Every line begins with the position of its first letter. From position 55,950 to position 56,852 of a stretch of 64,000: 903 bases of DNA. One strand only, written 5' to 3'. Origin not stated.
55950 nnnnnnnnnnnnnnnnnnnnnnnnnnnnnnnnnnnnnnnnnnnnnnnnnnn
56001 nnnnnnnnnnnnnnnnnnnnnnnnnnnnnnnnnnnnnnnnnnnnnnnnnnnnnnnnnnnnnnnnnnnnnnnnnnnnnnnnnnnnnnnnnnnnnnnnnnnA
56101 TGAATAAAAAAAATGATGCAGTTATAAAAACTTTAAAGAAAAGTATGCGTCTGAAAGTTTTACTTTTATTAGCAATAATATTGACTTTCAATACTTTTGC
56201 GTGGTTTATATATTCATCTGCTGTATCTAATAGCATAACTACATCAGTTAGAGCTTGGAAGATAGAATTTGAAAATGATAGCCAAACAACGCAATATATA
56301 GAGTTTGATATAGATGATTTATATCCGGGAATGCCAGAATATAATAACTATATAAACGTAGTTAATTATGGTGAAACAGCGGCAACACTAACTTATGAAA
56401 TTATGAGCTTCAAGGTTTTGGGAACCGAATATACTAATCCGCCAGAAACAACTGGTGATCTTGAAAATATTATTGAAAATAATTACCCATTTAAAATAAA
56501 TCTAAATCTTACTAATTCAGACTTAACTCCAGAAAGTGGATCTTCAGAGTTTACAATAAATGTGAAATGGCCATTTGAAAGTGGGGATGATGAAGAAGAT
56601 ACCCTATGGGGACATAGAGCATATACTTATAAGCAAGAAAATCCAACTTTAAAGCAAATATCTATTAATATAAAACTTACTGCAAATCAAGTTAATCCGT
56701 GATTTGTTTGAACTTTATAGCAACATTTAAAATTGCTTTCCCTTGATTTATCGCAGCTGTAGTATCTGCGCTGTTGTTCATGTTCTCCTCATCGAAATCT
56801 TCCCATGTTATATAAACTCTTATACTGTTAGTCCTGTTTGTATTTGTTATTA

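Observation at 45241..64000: About 19-kb locus with three SipW-type peptidase paralogs and at least six SipW-cognate secreted proteins: candidate undescribed TasA/camelysin-like surface-fibre system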

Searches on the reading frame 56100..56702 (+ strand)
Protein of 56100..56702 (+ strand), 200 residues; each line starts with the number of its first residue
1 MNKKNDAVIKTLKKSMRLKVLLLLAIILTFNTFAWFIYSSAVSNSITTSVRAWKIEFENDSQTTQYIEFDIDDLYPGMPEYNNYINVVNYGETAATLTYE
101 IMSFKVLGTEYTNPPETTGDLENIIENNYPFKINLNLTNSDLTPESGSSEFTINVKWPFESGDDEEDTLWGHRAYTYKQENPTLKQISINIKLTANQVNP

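Call 6: search_protein_families(library=pfam, proteins=[window:56100-56702:+], max_evalue=0.1)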
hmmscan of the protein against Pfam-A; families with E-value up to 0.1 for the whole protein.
window:56100-56702:+ (200 aa): 0 families

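Call 8: search_protein_families(library=ncbifam, proteins=[window:56100-56702:+], max_evalue=1)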
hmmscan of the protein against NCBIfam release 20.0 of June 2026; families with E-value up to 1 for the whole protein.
window:56100-56702:+ (200 aa): 0 families

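Call 14: search_solved_structures(query=window:56100-56702:+, max_evalue=10)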
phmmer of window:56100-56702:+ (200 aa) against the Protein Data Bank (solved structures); distinct sequences matched with E-value up to 10: 1.
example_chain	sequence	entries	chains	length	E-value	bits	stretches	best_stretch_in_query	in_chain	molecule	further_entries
5ea1_A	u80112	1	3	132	1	12.4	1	17-64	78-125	Transcription activator BRG1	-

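Call 16: find_homologous_proteins(query=window:56100-56702:+, max_evalue=0.001)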
Query window:56100-56702:+ (200 aa): 30 proteins with E <= 0.001 among 165 candidates.
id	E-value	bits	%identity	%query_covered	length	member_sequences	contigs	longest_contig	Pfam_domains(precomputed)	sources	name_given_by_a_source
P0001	2.5e-127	440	100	100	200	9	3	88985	-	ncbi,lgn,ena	-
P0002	2.6e-101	355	81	100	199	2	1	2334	-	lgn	-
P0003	7.9e-96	337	78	99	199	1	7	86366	-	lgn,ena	-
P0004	1.9e-94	333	74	100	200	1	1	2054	-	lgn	-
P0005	1.3e-85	304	68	93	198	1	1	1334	-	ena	-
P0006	6.1e-76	272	61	99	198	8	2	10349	-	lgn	-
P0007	1.1e-73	265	58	100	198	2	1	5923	-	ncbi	-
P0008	1.5e-73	265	61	100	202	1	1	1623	-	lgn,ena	-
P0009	2.8e-73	264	59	99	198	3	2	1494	-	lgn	-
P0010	1.1e-69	252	59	99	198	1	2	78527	-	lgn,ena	-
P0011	2.7e-69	251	59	100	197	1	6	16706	-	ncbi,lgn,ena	-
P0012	1.8e-68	248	55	99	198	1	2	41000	-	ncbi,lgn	-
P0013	2.2e-68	248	61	98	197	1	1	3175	-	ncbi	-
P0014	3.0e-68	247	55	99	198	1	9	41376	-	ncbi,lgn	-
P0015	6.2e-67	243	55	99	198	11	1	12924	-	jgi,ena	jgi:hypothetical protein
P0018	1.9e-51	193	46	99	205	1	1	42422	-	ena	-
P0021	9.6e-48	181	47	84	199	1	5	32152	-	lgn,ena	-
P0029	1.7e-34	137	36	95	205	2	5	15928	-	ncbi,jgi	jgi:hypothetical protein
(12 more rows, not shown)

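Call 17: find_encoding_contigs(protein=P0018, flank=10000, max_places=2)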
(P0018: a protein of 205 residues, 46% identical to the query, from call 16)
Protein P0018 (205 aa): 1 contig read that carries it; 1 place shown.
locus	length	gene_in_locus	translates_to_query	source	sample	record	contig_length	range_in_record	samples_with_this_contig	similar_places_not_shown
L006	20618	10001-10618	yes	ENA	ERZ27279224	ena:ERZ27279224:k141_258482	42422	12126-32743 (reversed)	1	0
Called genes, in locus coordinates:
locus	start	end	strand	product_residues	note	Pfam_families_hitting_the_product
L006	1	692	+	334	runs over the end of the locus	PF00044:Gp_dh_N, PF02800:Gp_dh_C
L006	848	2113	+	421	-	PF13173:AAA_14, PF13635:DUF4143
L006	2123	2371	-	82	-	PF12844:HTH_19, PF01381:HTH_3, PF13560:HTH_31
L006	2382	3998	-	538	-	PF01943:Polysacc_synt, PF03023:MurJ (weak)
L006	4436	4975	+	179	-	-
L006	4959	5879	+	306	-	-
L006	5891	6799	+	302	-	-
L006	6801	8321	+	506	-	-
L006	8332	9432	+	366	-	PF09823:DUF2357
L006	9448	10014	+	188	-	-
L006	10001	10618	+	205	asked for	-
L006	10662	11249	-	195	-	-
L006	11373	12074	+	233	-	-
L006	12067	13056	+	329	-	-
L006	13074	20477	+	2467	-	-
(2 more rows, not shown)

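Call 18: find_encoding_contigs(protein=P0029, flank=10000, max_places=2)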
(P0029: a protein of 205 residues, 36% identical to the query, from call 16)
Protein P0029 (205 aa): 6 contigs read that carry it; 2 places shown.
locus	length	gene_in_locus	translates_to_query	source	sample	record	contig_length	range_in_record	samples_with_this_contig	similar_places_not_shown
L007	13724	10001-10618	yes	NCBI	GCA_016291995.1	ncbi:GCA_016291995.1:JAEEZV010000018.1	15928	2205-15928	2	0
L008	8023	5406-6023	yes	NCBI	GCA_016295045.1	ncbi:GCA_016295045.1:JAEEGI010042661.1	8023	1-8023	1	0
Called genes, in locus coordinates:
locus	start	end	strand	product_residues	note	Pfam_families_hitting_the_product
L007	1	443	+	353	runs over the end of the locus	-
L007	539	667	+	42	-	-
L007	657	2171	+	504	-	-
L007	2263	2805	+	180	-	-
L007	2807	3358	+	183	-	-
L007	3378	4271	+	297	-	PF00717:Peptidase_S24 (weak)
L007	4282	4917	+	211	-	-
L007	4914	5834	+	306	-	-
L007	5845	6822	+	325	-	-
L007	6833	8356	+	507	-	-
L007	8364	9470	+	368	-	PF09823:DUF2357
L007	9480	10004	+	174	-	-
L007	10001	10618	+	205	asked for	-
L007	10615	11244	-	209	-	-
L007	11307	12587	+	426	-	PF00140:Sigma70_r1_2 (weak), PF04542:Sigma70_r2, PF04539:Sigma70_r3 (weak), PF04545:Sigma70_r4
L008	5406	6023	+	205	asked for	-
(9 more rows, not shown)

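Call 19: find_encoding_contigs(protein=P0010, flank=10000, max_places=2)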
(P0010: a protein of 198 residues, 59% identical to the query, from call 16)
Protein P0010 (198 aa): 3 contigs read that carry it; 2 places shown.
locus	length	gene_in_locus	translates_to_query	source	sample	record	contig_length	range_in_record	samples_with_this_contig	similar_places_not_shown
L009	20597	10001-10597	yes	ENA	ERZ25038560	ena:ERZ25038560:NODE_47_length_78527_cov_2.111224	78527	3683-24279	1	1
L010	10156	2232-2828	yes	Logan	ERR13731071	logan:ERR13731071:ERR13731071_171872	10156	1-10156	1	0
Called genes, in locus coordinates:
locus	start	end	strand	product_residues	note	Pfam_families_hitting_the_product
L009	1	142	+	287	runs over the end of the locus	-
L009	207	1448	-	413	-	PF00375:SDF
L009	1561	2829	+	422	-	PF08238:Sel1 (faint), PF13424:TPR_12 (faint)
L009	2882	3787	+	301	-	-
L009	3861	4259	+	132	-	-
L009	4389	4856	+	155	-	-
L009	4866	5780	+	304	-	-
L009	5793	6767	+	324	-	-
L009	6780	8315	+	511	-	-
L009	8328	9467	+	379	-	PF09823:DUF2357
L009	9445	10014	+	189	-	-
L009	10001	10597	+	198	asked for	-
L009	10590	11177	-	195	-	-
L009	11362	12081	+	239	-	-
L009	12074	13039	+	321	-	-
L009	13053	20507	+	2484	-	-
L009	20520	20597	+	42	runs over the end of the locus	-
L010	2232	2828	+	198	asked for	-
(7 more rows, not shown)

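Call 21: find_encoding_contigs(protein=P0021, flank=10000, max_places=1)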
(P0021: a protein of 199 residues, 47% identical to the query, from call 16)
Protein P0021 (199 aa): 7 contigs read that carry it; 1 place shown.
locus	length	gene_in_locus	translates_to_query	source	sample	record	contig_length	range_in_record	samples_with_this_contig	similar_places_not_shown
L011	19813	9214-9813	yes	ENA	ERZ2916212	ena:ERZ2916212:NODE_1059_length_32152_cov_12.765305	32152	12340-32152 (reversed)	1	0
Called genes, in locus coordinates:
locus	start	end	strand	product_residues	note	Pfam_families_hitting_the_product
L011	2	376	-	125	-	?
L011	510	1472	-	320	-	-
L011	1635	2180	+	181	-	-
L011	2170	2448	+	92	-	-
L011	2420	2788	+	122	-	-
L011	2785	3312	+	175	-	PF00717:Peptidase_S24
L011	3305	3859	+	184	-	-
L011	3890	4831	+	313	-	-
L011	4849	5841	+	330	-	-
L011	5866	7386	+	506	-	-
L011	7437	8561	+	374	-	PF09823:DUF2357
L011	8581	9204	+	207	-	-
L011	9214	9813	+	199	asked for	-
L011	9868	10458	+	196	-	-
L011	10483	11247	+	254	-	-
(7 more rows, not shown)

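Call 22: find_encoding_contigs(protein=P0012, flank=10000, max_places=1)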
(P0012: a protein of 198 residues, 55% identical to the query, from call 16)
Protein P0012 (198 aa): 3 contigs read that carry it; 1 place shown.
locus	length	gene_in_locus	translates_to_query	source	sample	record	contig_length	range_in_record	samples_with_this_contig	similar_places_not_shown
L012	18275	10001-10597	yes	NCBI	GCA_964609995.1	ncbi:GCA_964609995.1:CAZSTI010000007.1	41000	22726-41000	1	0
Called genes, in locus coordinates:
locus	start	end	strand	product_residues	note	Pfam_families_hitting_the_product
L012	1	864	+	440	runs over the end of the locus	PF00875:DNA_photolyase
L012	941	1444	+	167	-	-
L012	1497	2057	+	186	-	-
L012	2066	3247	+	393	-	-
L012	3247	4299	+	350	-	PF17231:DUF5305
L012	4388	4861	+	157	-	-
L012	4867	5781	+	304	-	-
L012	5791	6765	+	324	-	-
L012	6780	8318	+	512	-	-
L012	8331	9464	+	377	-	PF09823:DUF2357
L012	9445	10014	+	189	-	-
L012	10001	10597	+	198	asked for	-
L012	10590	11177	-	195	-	-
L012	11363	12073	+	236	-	-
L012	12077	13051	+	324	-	-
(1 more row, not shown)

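Call 29: predict_structure(alignment_id=A2)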
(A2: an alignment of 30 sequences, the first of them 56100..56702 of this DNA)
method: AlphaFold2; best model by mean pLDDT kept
length: 200 residues; sequences in the alignment: 30
mean_pLDDT: 81.7   pTM: 0.62
mean pLDDT of the five models: 81.7, 81.2, 80.9, 80.7, 80.3
residues with pLDDT >= 90: 28; 70-90: 144; 50-70: 19; < 50: 9
segments of 3 or more residues with pLDDT < 50: 42-50
pLDDT, mean of each block of 10 residues (from residue 1): 66 79 88 73 39 70 84 87 86 88 91 87 87 89 87 86 83 92 89 82
secondary structure, 60 per line:
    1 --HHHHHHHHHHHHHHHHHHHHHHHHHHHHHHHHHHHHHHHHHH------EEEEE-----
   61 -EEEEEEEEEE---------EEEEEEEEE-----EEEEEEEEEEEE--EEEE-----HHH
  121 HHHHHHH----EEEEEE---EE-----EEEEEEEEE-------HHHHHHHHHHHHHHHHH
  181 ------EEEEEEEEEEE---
elements in order: H3-44 E51-55 E62-71 E81-89 E95-106 E109-112 H118-127 E132-137 E148-156 H164-180 E187-197

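Call 32: fold_search(model_id=the predicted structure, library=pdb)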
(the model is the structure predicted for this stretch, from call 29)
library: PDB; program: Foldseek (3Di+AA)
matches with E <= 10: 705; with E <= 0.001: 0
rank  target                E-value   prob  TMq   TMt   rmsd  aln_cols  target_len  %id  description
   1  3zx1                  3.6e-03  0.15  0.09  0.05  15.6        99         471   12  Multicopper oxidase from Campylobacter jejuni: a metallo-oxidase (released 2011-12-14)
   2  2qqo_A                7.0e-03  0.47  0.20  0.11  10.8       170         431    9  Crystal Structure of the a2b1b2 Domains from Human Neuropilin-2 (released 2007-11-20)
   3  6fzv_D                9.4e-03  0.38  0.20  0.18  13.9       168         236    9  Crystal structure of the metalloproteinase enhancer PCPE-1 bound to the procollagen C propeptide trimer (short) (released 2018-07-04)
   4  6v55_A                1.1e-02  0.75  0.25  0.09   9.5       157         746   10  Full extracellular region of zebrafish Gpr126/Adgrg6 (released 2020-01-15)
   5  8ivx_A                1.1e-02  0.41  0.20  0.11  10.9       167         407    9  Crystal structure of NRP2 in complex with aNRP2-14 Fab fragment (released 2023-07-12)
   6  6f1d                  1.3e-02  0.92  0.29  0.44   8.1       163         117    9  CUB2 domain of C1r (released 2018-01-17)
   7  8ivw_J                1.3e-02  0.57  0.23  0.13   9.3       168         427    6  Crystal structure of NRP2 in complex with aNRP2-10 Fab fragment (released 2023-07-12)
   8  8ivw_D                1.8e-02  0.44  0.21  0.12   9.4       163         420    6  Crystal structure of NRP2 in complex with aNRP2-10 Fab fragment (released 2023-07-12)
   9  9qb8                  2.3e-02  0.85  0.26  0.03  11.6       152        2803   10  Lymphostatin - Conformation II - pH 8 Hepes (released 2025-07-16)
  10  7m0r_E                2.3e-02  0.47  0.22  0.12   9.9       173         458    6  Cryo-EM structure of the Sema3A/PlexinA4/Neuropilin 1 complex (released 2021-05-05)
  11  7tdm_B                2.4e-02  0.28  0.21  0.28   9.6       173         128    9  CryoEM Structure of sFab COP-2 Complex with human claudin-4 and Clostridium perfringens enterotoxin C-terminal domain (released 2022-02-09)
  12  9en2_A                2.4e-02  0.28  0.20  0.17  13.5       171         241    9  Crystal structure of the metalloproteinase enhancer PCPE-1 complexed with nanobodies VHH-H4 and VHH-I5 (released 2024-07-03)
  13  5zlj                  2.7e-02  0.10  0.13  0.06  15.8       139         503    9  Crystal structure of CotA native enzyme, PH8.0 (released 2018-05-16)
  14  9euw                  3.1e-02  0.89  0.27  0.02  11.5       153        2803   10  Lymphostatin, conformation 2 (composite structure) (released 2025-04-09)
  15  8u5e_A                3.1e-02  0.25  0.20  0.28  12.9       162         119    8  Crystal Structure of C-terminal domain of Clostridium perfringens Enterotoxin in Space Group P 21 21 21 (released 2023-12-20)
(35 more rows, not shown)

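Call 44: search_solved_structures(query=A2, max_evalue=10, show_alignments=2)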
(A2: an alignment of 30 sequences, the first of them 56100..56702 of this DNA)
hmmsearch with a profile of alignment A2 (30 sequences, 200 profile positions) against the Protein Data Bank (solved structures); distinct sequences matched with E-value up to 10: 1.
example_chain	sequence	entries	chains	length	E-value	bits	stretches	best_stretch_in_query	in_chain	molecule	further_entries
3exv_A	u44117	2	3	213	1.1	12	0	128-164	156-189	Fiber protein | Fiber 36.1 kDa protein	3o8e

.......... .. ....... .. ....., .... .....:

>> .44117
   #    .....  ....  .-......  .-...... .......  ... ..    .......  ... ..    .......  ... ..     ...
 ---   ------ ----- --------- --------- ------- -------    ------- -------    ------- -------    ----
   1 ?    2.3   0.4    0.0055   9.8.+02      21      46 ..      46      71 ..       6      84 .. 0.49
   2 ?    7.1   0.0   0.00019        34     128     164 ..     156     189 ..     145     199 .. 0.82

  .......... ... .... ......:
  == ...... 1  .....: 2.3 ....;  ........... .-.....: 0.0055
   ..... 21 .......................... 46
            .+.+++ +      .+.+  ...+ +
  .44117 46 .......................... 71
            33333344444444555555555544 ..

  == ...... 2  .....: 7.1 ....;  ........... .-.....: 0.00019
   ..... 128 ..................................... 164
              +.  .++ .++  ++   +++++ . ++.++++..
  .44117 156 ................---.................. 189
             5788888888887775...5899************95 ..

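Call 53: search_protein_families(library=pfam, proteins=[L009:13053-20507:+], max_evalue=0.01)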
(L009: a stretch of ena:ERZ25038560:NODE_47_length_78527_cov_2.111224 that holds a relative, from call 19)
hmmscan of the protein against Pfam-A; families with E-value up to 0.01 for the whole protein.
L009:13053-20507:+ (2484 aa): 0 families

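Call 54: search_protein_representatives(alignment_id=A2)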
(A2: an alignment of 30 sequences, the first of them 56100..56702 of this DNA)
Query: 30 sequences, 200 profile positions. Proteins with E-value up to 0.001 (for the whole library): 523; up to 1e-10: 436; up to 1e-30: 188. The best 150 are listed.
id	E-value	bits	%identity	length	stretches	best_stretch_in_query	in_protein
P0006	4.4e-86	303.8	-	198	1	2-199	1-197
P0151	4.0e-76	271.3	-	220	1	2-199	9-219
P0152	3.5e-71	255.2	-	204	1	3-197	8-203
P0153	3.0e-70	252.2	-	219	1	3-199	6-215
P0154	3.5e-70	252.0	-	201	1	1-199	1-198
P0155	2.8e-69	249.0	-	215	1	2-199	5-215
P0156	3.2e-69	248.8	-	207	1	6-199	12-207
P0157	1.7e-67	243.1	-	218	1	3-198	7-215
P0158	1.7e-66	240.0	-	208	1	8-199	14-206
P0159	4.5e-66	238.5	-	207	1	5-199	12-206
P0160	7.6e-66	237.8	-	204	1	2-199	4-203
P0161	3.4e-65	235.7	-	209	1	6-199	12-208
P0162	3.6e-65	235.6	-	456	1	2-197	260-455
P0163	6.4e-65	234.8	-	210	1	7-199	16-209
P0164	1.1e-64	234.0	-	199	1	7-199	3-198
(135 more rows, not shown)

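Call 67: list_cluster_members(proteins=[window:56100-56702:+, window:52886-54406:+])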
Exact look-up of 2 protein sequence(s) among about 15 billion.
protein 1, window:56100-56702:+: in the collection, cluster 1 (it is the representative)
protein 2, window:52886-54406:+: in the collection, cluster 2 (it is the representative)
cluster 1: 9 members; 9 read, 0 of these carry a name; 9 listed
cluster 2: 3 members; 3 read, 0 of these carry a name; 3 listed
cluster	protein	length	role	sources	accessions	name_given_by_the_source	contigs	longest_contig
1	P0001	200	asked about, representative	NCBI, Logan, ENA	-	-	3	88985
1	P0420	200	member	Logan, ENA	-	-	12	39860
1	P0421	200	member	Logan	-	-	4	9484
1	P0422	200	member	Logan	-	-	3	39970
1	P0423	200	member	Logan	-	-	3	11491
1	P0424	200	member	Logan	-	-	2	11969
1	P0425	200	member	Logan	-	-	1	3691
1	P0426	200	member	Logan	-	-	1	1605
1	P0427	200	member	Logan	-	-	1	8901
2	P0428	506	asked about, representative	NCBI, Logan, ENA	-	-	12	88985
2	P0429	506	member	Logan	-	-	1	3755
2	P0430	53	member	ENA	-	-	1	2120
